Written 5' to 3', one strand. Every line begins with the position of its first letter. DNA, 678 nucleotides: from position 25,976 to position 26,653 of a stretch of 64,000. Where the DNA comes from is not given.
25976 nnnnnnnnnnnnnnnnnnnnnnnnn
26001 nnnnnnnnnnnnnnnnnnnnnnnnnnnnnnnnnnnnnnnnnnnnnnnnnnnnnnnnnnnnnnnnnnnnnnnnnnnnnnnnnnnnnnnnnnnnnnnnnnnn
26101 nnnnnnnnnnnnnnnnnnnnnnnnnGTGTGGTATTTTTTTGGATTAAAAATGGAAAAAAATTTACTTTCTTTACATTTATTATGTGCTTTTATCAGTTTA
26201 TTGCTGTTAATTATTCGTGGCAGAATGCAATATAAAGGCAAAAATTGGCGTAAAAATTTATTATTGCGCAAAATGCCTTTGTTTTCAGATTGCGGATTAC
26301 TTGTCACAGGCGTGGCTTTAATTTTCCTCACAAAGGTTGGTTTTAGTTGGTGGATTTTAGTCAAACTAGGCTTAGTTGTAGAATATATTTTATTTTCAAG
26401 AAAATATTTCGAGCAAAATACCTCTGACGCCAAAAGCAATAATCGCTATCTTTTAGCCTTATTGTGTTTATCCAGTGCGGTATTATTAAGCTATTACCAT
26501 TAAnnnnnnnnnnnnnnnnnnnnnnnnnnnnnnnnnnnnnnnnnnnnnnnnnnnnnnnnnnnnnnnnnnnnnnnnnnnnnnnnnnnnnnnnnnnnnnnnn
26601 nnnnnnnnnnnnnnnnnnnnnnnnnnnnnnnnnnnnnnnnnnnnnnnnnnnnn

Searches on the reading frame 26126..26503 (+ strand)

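Call 83: search_protein_families(library=ncbifam, proteins=[window:26126-26503:+], max_evalue=0.00001)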
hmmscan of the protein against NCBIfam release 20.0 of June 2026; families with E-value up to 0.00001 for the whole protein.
window:26126-26503:+ (125 aa): 1 family
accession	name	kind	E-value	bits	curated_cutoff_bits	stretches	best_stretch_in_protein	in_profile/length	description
NF007622.0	PRK10278.1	exception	4.2e-06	27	190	1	12-95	6-93/130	invasion regulator SirB2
